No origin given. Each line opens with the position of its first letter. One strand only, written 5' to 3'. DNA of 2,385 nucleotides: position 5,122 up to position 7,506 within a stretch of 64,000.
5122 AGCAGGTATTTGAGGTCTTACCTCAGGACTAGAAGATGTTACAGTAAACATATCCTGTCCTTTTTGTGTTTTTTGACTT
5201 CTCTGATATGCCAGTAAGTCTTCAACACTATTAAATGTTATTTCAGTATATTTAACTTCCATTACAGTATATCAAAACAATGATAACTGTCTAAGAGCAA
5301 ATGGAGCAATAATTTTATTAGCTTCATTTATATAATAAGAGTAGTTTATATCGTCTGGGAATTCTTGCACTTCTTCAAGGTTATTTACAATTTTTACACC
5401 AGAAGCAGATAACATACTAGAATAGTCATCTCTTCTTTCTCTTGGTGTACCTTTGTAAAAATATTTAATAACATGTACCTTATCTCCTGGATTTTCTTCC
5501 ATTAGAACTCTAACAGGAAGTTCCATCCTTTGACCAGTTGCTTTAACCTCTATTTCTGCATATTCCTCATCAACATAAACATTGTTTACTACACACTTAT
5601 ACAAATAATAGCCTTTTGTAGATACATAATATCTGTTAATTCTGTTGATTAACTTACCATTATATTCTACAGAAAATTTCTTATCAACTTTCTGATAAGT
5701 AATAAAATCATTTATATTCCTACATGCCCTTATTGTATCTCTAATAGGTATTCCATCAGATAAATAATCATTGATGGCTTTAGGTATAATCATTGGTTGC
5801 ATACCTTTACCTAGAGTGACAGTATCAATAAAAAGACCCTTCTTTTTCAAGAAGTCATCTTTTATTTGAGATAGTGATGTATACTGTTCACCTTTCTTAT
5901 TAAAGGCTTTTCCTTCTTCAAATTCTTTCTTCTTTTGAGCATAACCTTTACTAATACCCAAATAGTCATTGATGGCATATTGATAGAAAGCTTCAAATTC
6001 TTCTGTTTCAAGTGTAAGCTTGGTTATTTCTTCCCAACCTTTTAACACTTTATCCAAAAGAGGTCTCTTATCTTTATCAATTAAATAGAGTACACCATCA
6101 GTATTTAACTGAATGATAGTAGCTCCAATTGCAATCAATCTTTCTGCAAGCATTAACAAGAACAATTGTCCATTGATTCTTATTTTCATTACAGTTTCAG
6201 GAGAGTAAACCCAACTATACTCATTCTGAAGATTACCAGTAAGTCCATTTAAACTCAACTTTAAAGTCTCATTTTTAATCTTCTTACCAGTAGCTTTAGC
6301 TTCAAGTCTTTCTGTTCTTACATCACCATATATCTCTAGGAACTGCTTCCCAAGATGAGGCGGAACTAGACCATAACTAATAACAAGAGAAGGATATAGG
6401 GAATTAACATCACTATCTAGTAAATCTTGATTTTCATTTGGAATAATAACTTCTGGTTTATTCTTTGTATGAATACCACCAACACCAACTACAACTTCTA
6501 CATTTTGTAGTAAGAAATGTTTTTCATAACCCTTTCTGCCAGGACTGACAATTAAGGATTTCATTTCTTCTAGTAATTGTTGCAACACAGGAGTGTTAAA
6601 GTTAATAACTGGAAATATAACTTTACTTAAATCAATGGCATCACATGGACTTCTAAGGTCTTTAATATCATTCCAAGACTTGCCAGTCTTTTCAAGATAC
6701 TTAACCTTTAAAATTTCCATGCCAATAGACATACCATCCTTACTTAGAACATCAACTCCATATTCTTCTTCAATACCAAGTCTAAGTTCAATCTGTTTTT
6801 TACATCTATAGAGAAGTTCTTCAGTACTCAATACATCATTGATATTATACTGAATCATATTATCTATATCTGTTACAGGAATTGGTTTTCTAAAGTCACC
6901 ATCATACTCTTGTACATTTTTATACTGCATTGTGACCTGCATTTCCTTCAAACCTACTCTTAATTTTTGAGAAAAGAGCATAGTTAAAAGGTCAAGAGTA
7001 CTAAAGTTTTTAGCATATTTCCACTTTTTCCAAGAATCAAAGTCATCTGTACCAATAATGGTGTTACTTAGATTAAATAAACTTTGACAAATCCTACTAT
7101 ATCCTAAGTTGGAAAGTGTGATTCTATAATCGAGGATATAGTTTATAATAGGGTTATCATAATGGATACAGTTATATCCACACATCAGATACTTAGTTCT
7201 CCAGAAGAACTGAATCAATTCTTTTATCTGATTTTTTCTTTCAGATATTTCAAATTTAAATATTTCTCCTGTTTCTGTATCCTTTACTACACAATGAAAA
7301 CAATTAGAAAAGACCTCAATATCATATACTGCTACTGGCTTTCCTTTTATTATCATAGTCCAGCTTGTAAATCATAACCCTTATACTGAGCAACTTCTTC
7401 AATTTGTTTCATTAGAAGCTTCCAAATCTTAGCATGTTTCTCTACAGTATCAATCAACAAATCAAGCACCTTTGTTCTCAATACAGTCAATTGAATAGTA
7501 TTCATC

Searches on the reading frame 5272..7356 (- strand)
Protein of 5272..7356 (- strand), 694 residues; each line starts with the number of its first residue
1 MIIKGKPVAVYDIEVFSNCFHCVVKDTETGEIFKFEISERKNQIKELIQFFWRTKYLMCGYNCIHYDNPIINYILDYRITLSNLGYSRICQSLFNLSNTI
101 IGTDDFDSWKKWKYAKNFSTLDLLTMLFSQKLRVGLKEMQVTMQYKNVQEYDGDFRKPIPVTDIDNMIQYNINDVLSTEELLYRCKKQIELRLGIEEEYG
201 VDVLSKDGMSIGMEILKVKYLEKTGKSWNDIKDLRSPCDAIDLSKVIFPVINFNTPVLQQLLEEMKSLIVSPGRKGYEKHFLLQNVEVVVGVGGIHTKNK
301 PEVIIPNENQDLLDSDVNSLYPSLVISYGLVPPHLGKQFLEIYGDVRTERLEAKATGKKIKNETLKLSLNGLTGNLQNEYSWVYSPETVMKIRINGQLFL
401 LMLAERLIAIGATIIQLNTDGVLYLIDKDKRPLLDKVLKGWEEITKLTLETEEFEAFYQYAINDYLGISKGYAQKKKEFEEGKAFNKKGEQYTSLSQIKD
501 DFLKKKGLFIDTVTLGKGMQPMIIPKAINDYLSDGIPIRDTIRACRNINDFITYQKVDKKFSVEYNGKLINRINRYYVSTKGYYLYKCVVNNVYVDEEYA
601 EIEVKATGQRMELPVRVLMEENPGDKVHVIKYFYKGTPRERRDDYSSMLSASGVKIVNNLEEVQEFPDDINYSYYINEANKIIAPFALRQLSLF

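Call 13: search_protein_families(library=phrogs, proteins=[window:5272-7356:-], max_evalue=0.001)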
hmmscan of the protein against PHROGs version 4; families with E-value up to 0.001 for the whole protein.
window:5272-7356:- (694 aa): 5 families
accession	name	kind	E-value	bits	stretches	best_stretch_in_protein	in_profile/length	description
phrog_1252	-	DNA, RNA and nucleotide metabolism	5.7e-138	462.3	1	7-687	53-652/663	DNA polymerase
phrog_18505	-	DNA, RNA and nucleotide metabolism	1.5e-25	91.2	2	330-480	7-158/349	DNA polymerase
phrog_4210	-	DNA, RNA and nucleotide metabolism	1.2e-12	47.5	1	5-188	719-878/1304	DNA polymerase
phrog_15833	-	DNA, RNA and nucleotide metabolism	6.4e-05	23.7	1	521-685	24-188/192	DNA polymerase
phrog_403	-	DNA, RNA and nucleotide metabolism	0.00038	20.5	1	39-185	126-246/321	DNA polymerase exonuclease subunit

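Call 38: search_dna_similar(query=window:5272-7356:-, collection=phages, mode=protein, max_rows=12)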
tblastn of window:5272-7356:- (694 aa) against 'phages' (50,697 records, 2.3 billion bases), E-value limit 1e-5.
Records with a match: 946; places in all: 950; records where one place covers at least 80% of the query: 680.
Best place of each record, by identity: 60-80% 1; <60% 945.
By first word of the organism name: Enterococcus 123; Rheinheimera 115; Pseudomonas 98; Vibrio 90; Klebsiella 77; Escherichia 56; uncultured 41; Rhodobacter 30; Flavobacterium 29; Rhizobium 27; and 60 more.
By host as written in the record: - 127; Rheinheimera sp. BAL341 115; Klebsiella pneumoniae 46; Enterococcus faecalis 36; Pseudomonas aeruginosa 31; Rhodobacter capsulatus YW1 30; Escherichia coli 23; Stenotrophomonas maltophilia 14; and 256 more.
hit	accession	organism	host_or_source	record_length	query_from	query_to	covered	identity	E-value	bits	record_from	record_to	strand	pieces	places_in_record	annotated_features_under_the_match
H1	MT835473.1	Bacteriophage sp.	human fecal samples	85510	1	694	100%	54.0%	0e+0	703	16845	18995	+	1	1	record has no annotation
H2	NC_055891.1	uncultured phage cr60_1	human feces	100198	1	694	100%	52.9%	0e+0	680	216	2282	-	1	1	DNA polymerase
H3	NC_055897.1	uncultured phage cr114_1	human feces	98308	1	694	100%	51.3%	0e+0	659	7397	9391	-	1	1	DNA polymerase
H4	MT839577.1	Bacteriophage sp.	human fecal samples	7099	1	694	100%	51.0%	7e-118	670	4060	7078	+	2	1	record has no annotation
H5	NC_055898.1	uncultured phage cr115_1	human feces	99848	1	694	100%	50.7%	0e+0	655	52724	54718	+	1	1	DNA polymerase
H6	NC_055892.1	uncultured phage cr109_1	human feces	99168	1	694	100%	50.6%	0e+0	647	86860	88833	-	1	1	DNA polymerase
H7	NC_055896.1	uncultured phage cr113_1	human feces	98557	1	694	100%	50.6%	0e+0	647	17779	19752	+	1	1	DNA polymerase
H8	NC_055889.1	uncultured phage cr53_1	human feces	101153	1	694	100%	50.3%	4e-150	648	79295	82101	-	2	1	DNA polymerase (x2) | HNH endonuclease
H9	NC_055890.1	uncultured phage cr56_1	human feces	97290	1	694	100%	50.3%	0e+0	624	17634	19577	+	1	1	DNA polymerase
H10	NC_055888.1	uncultured phage cr52_1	human feces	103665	1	694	100%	50.1%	0e+0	642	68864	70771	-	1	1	DNA polymerase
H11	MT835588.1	Bacteriophage sp.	human fecal samples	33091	1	694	100%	49.9%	4e-150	652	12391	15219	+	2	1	record has no annotation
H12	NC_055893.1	uncultured phage cr4_1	human feces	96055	1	694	100%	49.3%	0e+0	635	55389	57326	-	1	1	DNA polymerase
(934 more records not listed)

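Call 96: get_annotated_region(hit=H2, flank=3000)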
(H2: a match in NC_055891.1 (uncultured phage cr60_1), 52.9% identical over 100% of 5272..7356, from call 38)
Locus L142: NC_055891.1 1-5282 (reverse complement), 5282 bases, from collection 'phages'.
description: CrAssphage cr60_1, complete genome.
organism: uncultured phage cr60_1 (NCBI taxid 2772082)
taxonomy: Viruses; Duplodnaviria; Heunggongvirae; Uroviricota; Caudoviricetes; Crassvirales; Suoliviridae; Loutivirinae; Buchavirus; Buchavirus hominis
host: -; source: human feces; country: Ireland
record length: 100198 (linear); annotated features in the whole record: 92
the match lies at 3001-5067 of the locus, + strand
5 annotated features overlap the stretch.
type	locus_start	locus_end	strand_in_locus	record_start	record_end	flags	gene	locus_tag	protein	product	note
CDS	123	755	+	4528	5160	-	-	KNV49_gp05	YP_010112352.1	hypothetical protein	gp_67395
CDS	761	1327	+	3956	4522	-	-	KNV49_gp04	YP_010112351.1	hypothetical protein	gp_67394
CDS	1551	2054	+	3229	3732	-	-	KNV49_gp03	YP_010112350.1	hypothetical protein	gp_67393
CDS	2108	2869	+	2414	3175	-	-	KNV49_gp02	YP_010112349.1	hypothetical protein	gp_67392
CDS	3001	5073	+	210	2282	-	-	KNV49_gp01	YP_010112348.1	DNA polymerase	gp_67391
